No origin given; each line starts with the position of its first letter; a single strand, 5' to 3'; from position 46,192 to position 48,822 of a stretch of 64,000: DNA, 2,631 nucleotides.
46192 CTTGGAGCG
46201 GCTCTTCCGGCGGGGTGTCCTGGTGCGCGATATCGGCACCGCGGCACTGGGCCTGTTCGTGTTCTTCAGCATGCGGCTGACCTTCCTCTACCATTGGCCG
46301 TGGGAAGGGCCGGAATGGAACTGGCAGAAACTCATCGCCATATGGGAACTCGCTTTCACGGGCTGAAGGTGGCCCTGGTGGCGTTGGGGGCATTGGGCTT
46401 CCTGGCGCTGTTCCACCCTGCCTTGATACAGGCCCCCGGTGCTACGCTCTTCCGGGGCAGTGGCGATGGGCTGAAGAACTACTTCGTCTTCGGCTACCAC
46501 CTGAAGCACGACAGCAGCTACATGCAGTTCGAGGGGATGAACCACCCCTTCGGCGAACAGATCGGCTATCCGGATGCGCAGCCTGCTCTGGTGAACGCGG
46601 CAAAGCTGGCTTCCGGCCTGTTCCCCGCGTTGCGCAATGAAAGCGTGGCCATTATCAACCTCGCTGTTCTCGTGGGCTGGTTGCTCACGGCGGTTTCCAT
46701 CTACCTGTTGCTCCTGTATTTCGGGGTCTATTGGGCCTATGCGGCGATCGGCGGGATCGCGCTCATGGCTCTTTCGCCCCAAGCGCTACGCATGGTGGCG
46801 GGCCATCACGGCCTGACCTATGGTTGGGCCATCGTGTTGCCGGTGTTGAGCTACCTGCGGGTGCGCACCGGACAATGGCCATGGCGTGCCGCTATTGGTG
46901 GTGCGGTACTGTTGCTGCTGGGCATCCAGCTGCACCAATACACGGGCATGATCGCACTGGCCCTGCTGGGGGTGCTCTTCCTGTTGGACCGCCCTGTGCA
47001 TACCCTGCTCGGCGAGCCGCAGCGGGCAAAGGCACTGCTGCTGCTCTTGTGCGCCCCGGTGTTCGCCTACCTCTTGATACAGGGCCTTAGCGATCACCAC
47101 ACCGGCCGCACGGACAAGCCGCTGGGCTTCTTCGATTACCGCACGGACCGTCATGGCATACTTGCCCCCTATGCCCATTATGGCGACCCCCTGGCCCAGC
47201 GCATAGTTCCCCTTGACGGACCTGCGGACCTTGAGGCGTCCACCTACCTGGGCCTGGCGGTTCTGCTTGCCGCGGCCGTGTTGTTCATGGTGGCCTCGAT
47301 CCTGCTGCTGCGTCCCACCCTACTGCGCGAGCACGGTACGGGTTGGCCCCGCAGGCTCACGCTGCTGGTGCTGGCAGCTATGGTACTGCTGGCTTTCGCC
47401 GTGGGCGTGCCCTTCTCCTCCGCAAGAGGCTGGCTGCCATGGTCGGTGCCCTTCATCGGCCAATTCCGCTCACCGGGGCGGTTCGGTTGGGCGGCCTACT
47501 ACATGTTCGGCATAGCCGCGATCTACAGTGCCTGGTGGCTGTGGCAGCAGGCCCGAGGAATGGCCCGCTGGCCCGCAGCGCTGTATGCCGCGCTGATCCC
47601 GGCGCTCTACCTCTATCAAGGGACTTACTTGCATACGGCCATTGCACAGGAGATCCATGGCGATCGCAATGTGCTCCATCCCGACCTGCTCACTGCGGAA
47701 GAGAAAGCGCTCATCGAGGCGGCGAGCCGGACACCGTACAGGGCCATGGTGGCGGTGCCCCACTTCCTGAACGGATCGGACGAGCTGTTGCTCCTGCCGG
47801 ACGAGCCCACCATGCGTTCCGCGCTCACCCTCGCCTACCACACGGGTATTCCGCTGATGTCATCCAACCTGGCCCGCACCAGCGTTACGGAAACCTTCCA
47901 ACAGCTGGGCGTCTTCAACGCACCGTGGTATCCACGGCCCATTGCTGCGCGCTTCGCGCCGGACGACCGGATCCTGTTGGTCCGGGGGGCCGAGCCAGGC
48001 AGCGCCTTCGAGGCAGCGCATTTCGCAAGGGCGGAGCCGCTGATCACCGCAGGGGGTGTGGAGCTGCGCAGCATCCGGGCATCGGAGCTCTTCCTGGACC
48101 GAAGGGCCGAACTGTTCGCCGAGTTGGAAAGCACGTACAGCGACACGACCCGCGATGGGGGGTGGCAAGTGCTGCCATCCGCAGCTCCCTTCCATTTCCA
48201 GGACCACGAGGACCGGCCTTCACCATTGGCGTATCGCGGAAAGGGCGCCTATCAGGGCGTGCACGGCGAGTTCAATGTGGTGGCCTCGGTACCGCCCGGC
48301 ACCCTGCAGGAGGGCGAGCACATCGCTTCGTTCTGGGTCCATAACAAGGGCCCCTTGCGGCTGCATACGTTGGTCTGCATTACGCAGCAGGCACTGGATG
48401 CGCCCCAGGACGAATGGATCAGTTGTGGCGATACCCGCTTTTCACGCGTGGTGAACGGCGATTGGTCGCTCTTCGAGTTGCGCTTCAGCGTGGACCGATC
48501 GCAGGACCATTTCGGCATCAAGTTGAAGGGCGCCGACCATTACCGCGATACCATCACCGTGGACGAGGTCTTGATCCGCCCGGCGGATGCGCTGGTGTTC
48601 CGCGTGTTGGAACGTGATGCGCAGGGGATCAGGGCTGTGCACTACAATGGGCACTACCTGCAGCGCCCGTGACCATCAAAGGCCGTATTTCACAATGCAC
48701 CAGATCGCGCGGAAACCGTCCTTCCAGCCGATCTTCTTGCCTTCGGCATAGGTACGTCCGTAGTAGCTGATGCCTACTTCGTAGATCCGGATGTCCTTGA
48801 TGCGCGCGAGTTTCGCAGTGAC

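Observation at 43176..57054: Expansion of six paralogous GT-C-like polytopic membrane proteins with a GtrB/Dpm1-like GT2, interrupting the scoA-scoB pair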

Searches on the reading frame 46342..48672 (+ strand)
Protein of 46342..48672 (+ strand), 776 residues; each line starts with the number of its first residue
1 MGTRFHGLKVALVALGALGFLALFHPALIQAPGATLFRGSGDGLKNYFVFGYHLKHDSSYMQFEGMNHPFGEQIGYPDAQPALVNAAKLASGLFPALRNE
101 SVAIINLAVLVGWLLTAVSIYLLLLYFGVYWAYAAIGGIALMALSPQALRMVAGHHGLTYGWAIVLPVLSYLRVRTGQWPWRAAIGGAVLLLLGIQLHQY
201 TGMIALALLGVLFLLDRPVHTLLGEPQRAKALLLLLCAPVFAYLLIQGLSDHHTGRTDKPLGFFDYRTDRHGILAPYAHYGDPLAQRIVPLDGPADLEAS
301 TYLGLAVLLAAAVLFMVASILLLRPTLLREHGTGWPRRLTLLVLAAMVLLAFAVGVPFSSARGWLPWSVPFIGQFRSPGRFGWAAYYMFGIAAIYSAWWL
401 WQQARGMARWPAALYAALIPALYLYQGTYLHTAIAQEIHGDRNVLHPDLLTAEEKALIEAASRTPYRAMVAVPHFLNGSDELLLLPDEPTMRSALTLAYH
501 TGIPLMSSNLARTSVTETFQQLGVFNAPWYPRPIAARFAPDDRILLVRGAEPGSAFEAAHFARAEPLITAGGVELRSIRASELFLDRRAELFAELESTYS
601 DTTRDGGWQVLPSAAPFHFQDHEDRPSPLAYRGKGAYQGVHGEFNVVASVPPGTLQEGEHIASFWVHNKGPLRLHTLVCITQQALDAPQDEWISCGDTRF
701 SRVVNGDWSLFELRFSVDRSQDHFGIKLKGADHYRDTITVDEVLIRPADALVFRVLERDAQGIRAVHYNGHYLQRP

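Call 4: search_protein_families(library=pfam, proteins=[window:46342-48672:+], max_evalue=0.1)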
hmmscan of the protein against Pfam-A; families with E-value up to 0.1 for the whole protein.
window:46342-48672:+ (776 aa): 0 families

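Call 5: search_protein_families(library=ncbifam, proteins=[window:46342-48672:+], max_evalue=0.1)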
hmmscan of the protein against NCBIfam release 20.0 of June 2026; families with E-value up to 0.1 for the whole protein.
window:46342-48672:+ (776 aa): 0 families

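Call 32: search_protein_families(library=pfam, alignment_id=A4, max_evalue=1)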
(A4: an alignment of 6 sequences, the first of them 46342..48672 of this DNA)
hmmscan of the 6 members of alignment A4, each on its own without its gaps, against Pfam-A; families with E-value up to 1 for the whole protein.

A. member 1, window:46342-48672:+ (776 aa): 0 families

B. families by the number of members that match (of 6 scanned): 2 families
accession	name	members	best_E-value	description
PF02018.23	CBM_4_9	1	0.051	Carbohydrate binding domain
PF11190.13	DUF2976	1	0.33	Protein of unknown function (DUF2976)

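Call 33: find_homologous_proteins(query=window:46342-48672:+, max_evalue=0.001)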
Query window:46342-48672:+ (776 aa): 26 proteins with E <= 0.001 among 8000 candidates.
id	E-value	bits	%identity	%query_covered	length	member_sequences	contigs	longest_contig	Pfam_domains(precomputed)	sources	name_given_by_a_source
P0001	0.0e+0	1771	100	100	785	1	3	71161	PF19830.5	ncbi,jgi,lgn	jgi:hypothetical protein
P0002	0.0e+0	1395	79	99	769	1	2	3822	PF19830.5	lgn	-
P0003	0.0e+0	1395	78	100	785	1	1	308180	PF19830.5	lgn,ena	-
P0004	0.0e+0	1241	70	100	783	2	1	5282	PF19830.5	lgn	-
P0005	0.0e+0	1133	65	100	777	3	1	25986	PF19830.5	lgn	-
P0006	0.0e+0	1123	64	100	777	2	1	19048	PF19830.5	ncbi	-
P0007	0.0e+0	1040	60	100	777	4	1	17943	PF19830.5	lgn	-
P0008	1.6e-281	954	57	97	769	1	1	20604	PF19830.5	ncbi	-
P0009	6.5e-231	787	49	100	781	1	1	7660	PF19830.5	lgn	-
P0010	5.8e-230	784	47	98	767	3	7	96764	PF19830.5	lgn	-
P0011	7.1e-230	784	48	99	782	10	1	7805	PF19830.5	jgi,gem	-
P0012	5.6e-225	767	48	99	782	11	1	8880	PF19830.5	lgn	-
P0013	1.1e-223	763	48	99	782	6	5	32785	PF19830.5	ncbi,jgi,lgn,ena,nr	ncbi:MAG TPA: hypothetical protein PKJ19_03765 [Flavobacteriales bacterium]|nr:hypothetical protein 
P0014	2.1e-223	762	47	99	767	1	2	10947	PF19830.5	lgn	-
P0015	1.3e-222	760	48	97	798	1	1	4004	PF19830.5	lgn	-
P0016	1.5e-221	756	47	99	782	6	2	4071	PF19830.5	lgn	-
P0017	1.7e-221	756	47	99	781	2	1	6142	PF19830.5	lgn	-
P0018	8.6e-221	754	46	96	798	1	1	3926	PF19830.5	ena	-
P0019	7.9e-218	744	47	99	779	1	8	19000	PF19830.5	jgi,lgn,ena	jgi:hypothetical protein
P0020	4.5e-217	741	46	99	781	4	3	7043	PF19830.5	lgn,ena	-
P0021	6.2e-213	728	46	100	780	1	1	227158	PF19830.5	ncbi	-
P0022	4.2e-212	725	46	98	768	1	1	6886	PF19830.5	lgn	-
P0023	5.0e-210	718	45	100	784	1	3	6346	PF19830.5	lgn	-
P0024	1.4e-93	333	31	97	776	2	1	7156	PF19830.5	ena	-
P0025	2.7e-65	239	27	94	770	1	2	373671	PF19830.5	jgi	jgi:hypothetical protein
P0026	1.2e-35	141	26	74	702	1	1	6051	PF19830.5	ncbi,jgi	ncbi:MAG: hypothetical protein ACI959_001166 [Limisphaerales bacterium]|jgi:hypothetical protein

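Call 40: search_solved_structures(query=A6, max_evalue=10)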
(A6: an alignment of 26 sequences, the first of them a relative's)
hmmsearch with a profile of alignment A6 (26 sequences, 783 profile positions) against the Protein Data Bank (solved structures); distinct sequences matched with E-value up to 10: 2.
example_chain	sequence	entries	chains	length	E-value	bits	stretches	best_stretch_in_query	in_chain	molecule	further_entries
7cz3_A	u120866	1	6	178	0.18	13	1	566-707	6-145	Acyl-CoA hydrolase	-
6kuw_A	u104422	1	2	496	2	9.6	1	303-372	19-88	Alpha-2C adrenergic receptor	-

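Call 43: predict_structure(alignment_id=A6)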
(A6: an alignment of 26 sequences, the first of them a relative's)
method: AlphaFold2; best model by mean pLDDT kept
length: 785 residues; sequences in the alignment: 26
mean_pLDDT: 85.1   pTM: 0.84
mean pLDDT of the five models: 85.1, 84.9, 83.7, 83.0, 82.5
residues with pLDDT >= 90: 347; 70-90: 342; 50-70: 82; < 50: 14
segments of 3 or more residues with pLDDT < 50: 1-13
pLDDT, mean of each block of 10 residues (from residue 1): 33 70 95 89 88 87 88 85 73 91 92 90 94 93 96 85 68 93 87 93 84 91 87 88 93 85 69 79 70 79 65 92 87 66 84 95 79 65 75 94 95 87 96 92 85 93 97 95 78 86 95 83 80 87 93 96 90 96 97 92 85 73 86 87 82 83 91 78 74 81 86 86 90 84 74 92 89 91 88
secondary structure, 60 per line:
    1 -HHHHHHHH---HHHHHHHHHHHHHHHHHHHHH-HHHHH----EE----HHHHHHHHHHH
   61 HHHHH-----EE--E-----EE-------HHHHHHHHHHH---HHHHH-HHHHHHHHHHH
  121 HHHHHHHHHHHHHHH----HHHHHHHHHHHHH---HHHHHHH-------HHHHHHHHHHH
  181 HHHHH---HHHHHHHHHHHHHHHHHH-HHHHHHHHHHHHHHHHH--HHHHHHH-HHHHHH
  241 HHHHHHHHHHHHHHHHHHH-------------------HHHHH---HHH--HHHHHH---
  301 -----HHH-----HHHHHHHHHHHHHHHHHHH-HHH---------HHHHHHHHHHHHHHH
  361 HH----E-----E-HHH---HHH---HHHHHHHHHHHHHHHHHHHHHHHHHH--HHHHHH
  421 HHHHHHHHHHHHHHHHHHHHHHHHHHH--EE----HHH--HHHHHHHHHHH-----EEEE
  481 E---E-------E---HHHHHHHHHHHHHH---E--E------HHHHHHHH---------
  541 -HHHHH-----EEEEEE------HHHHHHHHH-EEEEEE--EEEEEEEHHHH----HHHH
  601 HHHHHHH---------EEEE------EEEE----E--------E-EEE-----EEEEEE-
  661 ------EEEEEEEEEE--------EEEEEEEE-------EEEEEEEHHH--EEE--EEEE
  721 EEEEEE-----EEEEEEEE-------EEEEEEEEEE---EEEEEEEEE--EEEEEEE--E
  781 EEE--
elements in order (helices of 4 or more, strands of 3 or more residues): H2-9 H13-33 H35-39 H50-65 H90-100 H104-108 H110-135 H140-152 H156-162 H170-185 H189-206 H208-224 H227-233 H235-259 H279-283 H292-297 H314-332 H346-362 H387-412 H415-447 H461-471 E477-481 H497-510 H524-531 H542-546 E552-557 H564-572 E574-579 E582-588 H589-592 H597-607 E617-620 E627-630 E646-648 E654-659 E667-676 E685-692 E700-706 E712-714 E717-726 E732-739 E747-756 E760-768 E771-777 E780-783
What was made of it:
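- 46315..48672 (+): G3: 785-aa DUF6311 protein. It has an 11-TM GT-C-fold domain, a periplasmic alpha/beta domain and a C-terminal CBM-like beta-sandwich. AF2 model with pLDDT 85 and pTM 0.84 (call 43).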

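Call 47: fold_search(model_id=the predicted structure, library=pdb)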
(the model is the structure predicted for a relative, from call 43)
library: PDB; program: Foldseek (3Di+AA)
matches with E <= 10: 1349; with E <= 0.001: 22
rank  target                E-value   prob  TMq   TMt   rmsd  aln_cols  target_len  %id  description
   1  7oci_F                4.2e-07  1.00  0.36  0.43  11.6       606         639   12  Cryo-EM structure of yeast Ost6p containing oligosaccharyltransferase complex (released 2022-02-16)
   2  6wby                  1.9e-06  1.00  0.38  0.26  14.7       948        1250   12  Single-Particle Cryo-EM Structure of Arabinofuranosyltransferase AftD from Mycobacteria, Mutant R1389S Class 2 (released 2020-05-13)
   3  3rce_A                2.9e-06  1.00  0.36  0.41   9.1       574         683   12  Bacterial oligosaccharyltransferase PglB (released 2011-06-15)
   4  3wak                  4.8e-06  1.00  0.38  0.36  19.8      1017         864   11  Crystal structure of the Archaeoglobus fulgidus oligosaccharyltransferase (O29867_ARCFU) in the apo form (released 2013-10-30)
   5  6gxc_A                6.9e-06  1.00  0.38  0.41   7.8       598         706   11  Bacterial oligosaccharyltransferase PglB in complex with an inhibitory peptide and a reactive lipid-linked oligosaccha (released 2018-11-14)
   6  7e9s_A                1.1e-05  1.00  0.33  0.30  18.3      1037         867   11  Archaeal oligosaccharyltransferase AglB from Archaeoglobus fulgidus in complex with an inhibitory peptide and a dolich (released 2021-09-08)
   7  8if8_B                1.2e-05  1.00  0.42  0.51   8.3       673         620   15  Arabinosyltransferase AftA (released 2023-05-31)
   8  5ogl_A                1.5e-05  1.00  0.37  0.40   8.5       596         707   12  Structure of bacterial oligosaccharyltransferase PglB in complex with an acceptor peptide and an lipid-linked oligosac (released 2017-10-25)
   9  8agc_A                2.8e-05  1.00  0.37  0.41  17.9       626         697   12  Structure of yeast oligosaccharylransferase complex with lipid-linked oligosaccharide and non-acceptor peptide bound (released 2022-12-07)
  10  6ftg_5                3.0e-05  1.00  0.38  0.45  17.1       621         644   14  Subtomogram average of OST-containing ribosome-translocon complexes from canine rough microsomal membranes (released 2018-03-21)
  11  9n9j_I                3.0e-05  1.00  0.33  0.37  19.0       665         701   11  Structure of a GRP94 folding intermediate engaged with a CCDC134- and FKBP11-bound secretory translocon (released 2025-11-19)
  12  8agb_A                4.6e-05  1.00  0.38  0.46  12.4       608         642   12  Structure of yeast oligosaccharylransferase complex with lipid-linked oligosaccharide bound (released 2022-12-07)
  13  3waj                  1.3e-04  1.00  0.35  0.35  20.8       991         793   11  Crystal structure of the Archaeoglobus fulgidus oligosaccharyltransferase (O29867_ARCFU) complex with Zn and sulfate (released 2013-10-30)
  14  8xmz_A                3.4e-04  1.00  0.12  0.61   6.0       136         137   13  Crystal structure of a novel porphyran-binding carbohydrate binding module (released 2024-01-17)
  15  4xup_C                4.5e-04  1.00  0.12  0.47   9.6       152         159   15  Structure of the N-terminal CBM22-1-CBM22-2 tandem domain from Paenibacillus barcinonensis Xyn10C (released 2015-06-03)
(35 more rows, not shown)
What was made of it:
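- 46315..48672 (+): The C-terminus matches CBM22 and porphyran-binding CBM (call 47).
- G3 has a CBM-like domain, which fits a glycan acceptor (call 47).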

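Call 53: search_protein_families(library=pfam, alignment_id=A6, max_evalue=10)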
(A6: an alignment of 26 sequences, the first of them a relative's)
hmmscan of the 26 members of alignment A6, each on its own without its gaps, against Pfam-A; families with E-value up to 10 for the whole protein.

A. member 1, P0001 (785 aa): 0 families

B. families by the number of members that match (of 26 scanned): 17 families
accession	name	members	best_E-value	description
PF02018.23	CBM_4_9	5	0.059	Carbohydrate binding domain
PF12129.13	PHTF1-2_N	4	0.0031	Homeodomain containing protein PHTF1/2, N-terminal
PF19529.4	DUF6057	2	1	Family of unknown function (DUF6057)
PF19510.5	DUF6044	1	0.0037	Protein of unknown function (DUF6044)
PF05393.16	Hum_adeno_E3A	1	0.055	Human adenovirus early E3A glycoprotein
PF10939.13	DUF2631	1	0.16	Protein of unknown function (DUF2631)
PF19656.5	DUF6159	1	0.19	Family of unknown function (DUF6159)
PF16233.10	DUF4893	1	0.26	Domain of unknown function (DUF4893)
PF11085.13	YqhR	1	0.39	Conserved membrane protein YqhR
PF11857.13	DUF3377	1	0.46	Domain of unknown function (DUF3377)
PF11190.13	DUF2976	1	0.76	Protein of unknown function (DUF2976)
PF13231.12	PMT_2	1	1.8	Dolichyl-phosphate-mannose-protein mannosyltransferase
PF06305.16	LapA_dom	1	2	Lipopolysaccharide assembly protein A domain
PF04995.19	CcmD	1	2.1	Heme exporter protein D (CcmD)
PF20176.3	DUF6541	1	3.4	Family of unknown function (DUF6541)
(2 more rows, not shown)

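Call 56: find_encoding_contigs(protein=P0001, flank=10000, max_places=3)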
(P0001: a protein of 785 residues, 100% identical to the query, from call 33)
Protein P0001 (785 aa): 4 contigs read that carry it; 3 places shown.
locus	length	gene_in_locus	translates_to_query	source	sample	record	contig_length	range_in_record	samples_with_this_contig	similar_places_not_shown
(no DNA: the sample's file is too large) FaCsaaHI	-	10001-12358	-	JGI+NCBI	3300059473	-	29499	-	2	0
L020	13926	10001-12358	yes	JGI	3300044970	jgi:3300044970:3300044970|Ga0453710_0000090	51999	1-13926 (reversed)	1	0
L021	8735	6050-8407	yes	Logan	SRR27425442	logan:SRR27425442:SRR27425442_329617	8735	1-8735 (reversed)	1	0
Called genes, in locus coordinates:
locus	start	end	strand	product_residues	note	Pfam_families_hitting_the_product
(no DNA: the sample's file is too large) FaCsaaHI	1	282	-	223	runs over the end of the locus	PF00881:Nitroreductase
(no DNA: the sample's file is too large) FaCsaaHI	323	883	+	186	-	PF00551:Formyl_trans_N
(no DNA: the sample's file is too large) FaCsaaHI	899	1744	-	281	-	-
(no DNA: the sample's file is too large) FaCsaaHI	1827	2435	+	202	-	PF01914:MarC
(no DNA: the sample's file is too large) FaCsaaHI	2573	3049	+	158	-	PF00075:RNase_H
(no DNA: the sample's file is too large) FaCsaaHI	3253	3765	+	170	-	PF00364:Biotin_lipoyl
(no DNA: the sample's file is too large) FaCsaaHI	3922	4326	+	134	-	-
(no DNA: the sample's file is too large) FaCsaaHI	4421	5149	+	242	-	PF13482:RNase_H_2, PF10108:DNA_pol_B_exo2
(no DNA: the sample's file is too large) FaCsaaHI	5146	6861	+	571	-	PF00005:ABC_tran, PF02463:SMC_N (weak), PF13304:AAA_21 (faint), PF13401:AAA_22 (faint), PF08352:oligo_HPY (weak), PF00005:ABC_tran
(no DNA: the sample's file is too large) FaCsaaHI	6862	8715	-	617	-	-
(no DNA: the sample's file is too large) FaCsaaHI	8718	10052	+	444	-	-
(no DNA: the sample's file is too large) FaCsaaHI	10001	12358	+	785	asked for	PF19830:DUF6311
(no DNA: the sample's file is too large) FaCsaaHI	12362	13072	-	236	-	PF00535:Glycos_transf_2, PF10111:Glyco_tranf_2_2, PF13641:Glyco_tranf_2_3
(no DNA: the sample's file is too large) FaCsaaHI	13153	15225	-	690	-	PF02366:PMT (weak), PF13231:PMT_2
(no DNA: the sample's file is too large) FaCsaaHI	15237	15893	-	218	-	PF01144:CoA_trans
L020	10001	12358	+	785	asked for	PF19830:DUF6311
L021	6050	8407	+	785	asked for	PF19830:DUF6311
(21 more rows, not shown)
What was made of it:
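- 46315..48672 (+): P0001 is 100% identical and carries a precomputed PF19830 DUF6311 hit (calls 33, 56).
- Closest known: Pfam DUF6311. Same: G3 and all 26 of its homologs carry this precomputed Pfam label (calls 33, 56).
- Checked: (4) The G3 start is more likely 46315 (785 aa) than 46342 (calls 33, 56).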
